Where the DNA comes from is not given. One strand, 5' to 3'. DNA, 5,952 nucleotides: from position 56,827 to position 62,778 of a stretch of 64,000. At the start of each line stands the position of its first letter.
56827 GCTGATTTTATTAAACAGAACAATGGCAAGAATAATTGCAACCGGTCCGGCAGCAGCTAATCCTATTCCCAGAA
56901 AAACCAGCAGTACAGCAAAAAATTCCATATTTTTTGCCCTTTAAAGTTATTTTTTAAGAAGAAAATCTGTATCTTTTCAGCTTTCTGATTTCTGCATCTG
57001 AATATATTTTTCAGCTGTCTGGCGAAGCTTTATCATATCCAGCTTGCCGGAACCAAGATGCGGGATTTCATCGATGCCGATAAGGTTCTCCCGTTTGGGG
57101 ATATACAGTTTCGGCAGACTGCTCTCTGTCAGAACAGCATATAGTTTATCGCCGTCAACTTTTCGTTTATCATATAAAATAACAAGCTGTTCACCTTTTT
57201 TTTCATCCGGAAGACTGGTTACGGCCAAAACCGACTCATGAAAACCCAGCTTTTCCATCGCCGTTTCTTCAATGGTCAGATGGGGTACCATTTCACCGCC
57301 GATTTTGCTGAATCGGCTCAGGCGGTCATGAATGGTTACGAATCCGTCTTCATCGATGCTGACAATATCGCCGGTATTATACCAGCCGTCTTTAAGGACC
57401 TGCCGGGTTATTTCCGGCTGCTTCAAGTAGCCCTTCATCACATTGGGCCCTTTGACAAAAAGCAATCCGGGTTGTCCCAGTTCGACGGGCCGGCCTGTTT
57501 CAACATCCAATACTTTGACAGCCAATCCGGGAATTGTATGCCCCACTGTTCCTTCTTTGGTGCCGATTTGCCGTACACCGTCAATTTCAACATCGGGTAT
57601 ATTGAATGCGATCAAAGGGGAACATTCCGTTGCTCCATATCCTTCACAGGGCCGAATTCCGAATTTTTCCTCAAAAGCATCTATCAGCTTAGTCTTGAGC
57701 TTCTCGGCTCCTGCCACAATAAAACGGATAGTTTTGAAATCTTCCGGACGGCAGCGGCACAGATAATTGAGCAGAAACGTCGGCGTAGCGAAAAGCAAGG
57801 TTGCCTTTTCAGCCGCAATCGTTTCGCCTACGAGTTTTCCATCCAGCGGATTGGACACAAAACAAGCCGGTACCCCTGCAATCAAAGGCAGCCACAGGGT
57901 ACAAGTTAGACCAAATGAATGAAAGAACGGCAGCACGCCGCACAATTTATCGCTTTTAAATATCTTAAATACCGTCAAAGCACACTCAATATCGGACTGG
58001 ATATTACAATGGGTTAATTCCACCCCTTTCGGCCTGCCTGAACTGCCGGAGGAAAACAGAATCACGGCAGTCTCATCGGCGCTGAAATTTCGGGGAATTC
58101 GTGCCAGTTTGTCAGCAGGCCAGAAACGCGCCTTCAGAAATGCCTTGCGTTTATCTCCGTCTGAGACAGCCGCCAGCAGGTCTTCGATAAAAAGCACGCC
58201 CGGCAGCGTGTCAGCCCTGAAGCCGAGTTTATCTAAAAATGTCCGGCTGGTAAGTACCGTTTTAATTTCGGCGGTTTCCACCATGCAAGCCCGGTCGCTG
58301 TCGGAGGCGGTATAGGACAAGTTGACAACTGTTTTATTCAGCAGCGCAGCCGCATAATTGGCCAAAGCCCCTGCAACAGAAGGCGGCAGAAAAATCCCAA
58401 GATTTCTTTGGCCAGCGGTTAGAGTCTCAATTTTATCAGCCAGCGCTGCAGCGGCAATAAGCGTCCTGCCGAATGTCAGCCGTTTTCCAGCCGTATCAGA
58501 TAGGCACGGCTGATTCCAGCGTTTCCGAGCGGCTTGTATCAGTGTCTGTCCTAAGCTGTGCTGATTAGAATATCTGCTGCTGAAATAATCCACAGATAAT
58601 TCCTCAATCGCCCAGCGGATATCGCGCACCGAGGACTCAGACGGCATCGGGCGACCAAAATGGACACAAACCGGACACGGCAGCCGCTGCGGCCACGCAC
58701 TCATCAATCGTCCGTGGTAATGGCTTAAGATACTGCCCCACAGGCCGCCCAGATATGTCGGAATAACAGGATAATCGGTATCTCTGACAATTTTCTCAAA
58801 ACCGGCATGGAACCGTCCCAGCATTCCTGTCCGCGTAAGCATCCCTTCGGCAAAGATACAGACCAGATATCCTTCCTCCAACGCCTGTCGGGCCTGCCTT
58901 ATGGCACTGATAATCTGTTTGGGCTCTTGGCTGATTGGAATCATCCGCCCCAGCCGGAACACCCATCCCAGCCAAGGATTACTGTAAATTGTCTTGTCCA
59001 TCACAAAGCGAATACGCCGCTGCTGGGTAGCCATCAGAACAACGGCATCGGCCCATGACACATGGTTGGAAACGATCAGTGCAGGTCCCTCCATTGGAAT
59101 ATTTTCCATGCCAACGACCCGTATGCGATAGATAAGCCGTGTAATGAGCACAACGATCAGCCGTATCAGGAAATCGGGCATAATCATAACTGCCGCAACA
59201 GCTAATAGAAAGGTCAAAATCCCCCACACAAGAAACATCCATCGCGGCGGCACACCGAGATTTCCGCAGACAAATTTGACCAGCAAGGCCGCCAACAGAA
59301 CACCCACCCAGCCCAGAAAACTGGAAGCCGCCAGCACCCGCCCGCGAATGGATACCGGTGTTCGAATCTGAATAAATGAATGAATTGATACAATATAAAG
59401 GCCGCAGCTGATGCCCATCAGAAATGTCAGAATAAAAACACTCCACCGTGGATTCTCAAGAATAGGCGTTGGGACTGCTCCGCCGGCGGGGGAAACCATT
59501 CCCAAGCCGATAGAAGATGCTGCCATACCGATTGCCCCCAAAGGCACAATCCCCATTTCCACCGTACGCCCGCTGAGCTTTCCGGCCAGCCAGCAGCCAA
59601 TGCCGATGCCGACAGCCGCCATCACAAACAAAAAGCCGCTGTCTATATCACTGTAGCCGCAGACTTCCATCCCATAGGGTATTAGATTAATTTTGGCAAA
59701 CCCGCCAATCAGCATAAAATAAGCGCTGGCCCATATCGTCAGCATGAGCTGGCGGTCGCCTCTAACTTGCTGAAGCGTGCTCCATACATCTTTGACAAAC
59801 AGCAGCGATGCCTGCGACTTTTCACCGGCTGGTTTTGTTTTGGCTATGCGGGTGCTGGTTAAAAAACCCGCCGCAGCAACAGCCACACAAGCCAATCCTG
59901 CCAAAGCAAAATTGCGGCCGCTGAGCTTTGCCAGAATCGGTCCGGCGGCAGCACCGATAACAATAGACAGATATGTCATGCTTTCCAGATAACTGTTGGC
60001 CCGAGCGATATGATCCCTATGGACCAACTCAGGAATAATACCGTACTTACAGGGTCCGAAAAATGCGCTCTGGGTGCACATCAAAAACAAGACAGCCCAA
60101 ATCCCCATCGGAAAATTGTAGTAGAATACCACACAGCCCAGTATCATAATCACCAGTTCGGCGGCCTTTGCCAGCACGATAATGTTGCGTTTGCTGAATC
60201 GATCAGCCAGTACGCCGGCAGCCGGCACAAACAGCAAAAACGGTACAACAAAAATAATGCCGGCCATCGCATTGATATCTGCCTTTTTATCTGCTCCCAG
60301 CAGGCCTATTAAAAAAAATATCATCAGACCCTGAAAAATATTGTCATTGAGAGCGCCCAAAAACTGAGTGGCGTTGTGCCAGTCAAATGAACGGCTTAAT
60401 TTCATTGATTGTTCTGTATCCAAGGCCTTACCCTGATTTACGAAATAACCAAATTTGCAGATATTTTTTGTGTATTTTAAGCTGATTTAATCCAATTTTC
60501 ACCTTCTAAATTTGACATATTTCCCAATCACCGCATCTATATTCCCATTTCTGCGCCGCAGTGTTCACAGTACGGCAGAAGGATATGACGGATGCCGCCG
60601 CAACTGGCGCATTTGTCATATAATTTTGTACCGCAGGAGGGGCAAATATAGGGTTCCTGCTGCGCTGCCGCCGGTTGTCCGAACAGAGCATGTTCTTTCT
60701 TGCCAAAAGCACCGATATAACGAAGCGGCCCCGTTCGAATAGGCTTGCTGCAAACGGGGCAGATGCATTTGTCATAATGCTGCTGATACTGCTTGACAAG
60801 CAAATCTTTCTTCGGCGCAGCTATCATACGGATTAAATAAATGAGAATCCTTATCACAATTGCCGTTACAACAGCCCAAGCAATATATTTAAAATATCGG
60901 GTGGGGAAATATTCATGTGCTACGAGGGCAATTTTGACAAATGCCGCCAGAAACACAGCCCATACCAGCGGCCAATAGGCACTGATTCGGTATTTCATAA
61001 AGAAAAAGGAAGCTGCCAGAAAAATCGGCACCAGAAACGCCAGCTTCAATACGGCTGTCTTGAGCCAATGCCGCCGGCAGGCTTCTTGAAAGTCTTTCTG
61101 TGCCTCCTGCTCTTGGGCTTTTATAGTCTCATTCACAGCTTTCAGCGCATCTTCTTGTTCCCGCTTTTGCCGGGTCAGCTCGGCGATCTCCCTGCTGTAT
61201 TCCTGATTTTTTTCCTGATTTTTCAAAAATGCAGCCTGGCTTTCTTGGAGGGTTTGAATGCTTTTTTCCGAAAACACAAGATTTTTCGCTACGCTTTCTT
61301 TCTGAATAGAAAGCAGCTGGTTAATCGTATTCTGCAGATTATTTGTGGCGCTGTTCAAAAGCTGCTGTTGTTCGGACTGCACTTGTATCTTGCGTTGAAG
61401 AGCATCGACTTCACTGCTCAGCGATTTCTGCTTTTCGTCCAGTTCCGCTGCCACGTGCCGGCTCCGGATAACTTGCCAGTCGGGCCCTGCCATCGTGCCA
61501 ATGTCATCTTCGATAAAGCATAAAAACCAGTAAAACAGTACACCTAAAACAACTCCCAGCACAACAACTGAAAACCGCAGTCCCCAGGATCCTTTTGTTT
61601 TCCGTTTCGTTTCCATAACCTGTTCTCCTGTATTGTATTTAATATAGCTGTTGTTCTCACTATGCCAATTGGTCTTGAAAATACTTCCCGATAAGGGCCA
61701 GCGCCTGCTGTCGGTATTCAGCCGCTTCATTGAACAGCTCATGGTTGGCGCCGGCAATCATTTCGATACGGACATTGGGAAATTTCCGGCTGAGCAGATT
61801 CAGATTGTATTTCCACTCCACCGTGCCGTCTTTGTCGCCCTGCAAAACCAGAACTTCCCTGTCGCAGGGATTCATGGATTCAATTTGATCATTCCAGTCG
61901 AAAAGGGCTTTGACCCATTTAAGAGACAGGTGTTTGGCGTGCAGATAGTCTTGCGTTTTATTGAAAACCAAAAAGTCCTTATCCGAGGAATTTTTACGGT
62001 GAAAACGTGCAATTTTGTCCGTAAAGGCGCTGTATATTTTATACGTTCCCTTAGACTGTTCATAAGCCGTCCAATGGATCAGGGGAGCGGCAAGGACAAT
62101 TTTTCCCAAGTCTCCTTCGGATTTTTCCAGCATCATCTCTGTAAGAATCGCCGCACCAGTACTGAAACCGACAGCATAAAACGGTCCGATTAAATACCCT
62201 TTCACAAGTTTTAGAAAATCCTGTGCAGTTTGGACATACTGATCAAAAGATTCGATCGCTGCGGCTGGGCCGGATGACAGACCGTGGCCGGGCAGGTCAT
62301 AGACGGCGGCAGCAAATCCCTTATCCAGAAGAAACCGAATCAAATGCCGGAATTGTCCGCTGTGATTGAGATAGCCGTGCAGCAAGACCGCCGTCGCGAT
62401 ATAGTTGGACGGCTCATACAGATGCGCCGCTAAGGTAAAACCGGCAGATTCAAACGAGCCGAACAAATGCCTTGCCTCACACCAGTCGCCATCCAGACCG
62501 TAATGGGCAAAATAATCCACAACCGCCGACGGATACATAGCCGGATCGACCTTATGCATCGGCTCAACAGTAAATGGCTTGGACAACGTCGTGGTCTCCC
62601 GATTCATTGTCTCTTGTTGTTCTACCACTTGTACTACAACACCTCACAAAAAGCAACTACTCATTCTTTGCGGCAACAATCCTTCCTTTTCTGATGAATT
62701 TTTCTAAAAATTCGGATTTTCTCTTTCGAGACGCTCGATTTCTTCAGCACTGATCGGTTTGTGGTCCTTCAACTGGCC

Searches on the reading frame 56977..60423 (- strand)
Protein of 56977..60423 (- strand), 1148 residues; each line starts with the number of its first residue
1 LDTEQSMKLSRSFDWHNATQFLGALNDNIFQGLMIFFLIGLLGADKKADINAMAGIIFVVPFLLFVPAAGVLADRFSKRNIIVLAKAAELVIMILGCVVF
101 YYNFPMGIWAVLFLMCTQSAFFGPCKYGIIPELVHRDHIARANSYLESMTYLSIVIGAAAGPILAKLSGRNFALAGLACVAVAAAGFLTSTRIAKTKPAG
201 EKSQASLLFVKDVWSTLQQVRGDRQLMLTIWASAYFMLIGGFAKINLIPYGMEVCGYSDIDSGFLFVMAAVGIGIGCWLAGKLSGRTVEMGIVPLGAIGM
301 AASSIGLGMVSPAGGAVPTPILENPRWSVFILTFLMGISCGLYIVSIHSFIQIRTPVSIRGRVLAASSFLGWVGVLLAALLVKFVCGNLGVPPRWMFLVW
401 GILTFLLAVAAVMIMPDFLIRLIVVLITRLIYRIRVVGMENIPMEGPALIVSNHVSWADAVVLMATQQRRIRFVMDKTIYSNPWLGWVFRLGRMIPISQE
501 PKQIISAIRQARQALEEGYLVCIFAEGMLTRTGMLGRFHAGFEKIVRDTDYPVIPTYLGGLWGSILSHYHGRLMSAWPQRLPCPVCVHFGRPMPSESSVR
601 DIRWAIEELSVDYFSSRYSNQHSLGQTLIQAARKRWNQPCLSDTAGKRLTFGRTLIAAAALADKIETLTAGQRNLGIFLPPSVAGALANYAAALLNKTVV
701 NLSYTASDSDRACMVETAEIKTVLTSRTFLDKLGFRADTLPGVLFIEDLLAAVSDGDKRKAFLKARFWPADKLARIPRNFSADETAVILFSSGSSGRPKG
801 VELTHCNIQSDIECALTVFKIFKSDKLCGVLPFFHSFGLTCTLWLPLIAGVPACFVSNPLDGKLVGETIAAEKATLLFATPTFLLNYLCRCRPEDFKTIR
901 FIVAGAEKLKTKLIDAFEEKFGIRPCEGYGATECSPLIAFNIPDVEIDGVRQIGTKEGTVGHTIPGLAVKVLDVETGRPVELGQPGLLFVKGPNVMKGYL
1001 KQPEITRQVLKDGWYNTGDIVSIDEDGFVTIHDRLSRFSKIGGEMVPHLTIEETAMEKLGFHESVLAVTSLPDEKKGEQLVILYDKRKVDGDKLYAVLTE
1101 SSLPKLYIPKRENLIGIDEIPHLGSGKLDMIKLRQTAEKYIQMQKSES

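Call 8: search_protein_families(library=pfam, proteins=[window:56977-60423:-], max_evalue=0.001)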
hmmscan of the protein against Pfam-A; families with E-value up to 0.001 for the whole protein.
window:56977-60423:- (1148 aa): 4 families
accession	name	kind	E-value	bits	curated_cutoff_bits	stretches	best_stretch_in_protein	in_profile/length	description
PF00501.34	AMP-binding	-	4e-59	200.8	29.9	1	631-1000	4-384/384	AMP-binding enzyme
PF01553.26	Acyltransferase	-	6.2e-28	97.7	23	1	433-557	1-130/132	Acyltransferase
PF07690.21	MFS_1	-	2.6e-26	92.8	33.4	2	22-313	7-291/347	Major Facilitator Superfamily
PF05977.19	MFS_3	-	8.5e-07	28.2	27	1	58-371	54-352/524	Transmembrane secretion effector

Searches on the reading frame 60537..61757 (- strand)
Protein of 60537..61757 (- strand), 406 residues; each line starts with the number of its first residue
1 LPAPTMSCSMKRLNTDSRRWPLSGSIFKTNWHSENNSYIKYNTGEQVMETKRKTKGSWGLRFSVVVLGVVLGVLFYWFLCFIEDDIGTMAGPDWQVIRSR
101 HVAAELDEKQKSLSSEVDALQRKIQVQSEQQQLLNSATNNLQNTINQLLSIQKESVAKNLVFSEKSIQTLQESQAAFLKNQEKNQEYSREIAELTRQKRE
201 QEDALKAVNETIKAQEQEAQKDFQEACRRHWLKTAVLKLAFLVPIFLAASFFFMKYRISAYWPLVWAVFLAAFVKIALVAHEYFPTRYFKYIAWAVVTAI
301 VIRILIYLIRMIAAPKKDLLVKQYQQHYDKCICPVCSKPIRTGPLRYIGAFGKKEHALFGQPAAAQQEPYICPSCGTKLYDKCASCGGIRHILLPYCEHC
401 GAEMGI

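Call 8: search_protein_families(library=pfam, proteins=[window:60537-61757:-], max_evalue=0.001)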
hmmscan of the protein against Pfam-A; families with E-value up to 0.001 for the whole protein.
window:60537-61757:- (406 aa): 2 families
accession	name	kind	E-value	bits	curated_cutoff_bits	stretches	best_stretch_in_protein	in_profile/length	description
PF12773.13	DZR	-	0.00027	21.5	27.3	1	367-401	10-45/45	Double zinc ribbon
PF09490.15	CbtA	-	0.00074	19.9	30.7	0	45-90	58-103/239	Probable cobalt transporter subunit (CbtA)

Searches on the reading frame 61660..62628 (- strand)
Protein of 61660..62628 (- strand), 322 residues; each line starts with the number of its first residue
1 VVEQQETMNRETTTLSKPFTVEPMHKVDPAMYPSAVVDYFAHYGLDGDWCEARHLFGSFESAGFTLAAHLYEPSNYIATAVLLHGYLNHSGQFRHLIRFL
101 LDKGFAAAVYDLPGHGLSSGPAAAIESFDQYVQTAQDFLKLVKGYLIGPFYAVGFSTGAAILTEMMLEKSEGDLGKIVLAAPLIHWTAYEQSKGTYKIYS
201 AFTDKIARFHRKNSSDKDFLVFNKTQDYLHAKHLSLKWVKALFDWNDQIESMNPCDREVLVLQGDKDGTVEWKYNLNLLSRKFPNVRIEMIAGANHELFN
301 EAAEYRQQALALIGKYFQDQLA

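Call 8: search_protein_families(library=pfam, proteins=[window:61660-62628:-], max_evalue=0.001)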
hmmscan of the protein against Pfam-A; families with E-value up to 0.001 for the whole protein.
window:61660-62628:- (322 aa): 3 families
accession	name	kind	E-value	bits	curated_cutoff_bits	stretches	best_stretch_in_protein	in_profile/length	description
PF12146.15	Hydrolase_4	-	1.5e-27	96.9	27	1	78-302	5-238/239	Serine aminopeptidase, S33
PF00561.26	Abhydrolase_1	-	1.1e-18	68.2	25.8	1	81-182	4-102/245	alpha/beta hydrolase fold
PF12697.13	Abhydrolase_6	-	2.4e-12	48.4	26.3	1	81-301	2-210/217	Alpha/beta hydrolase family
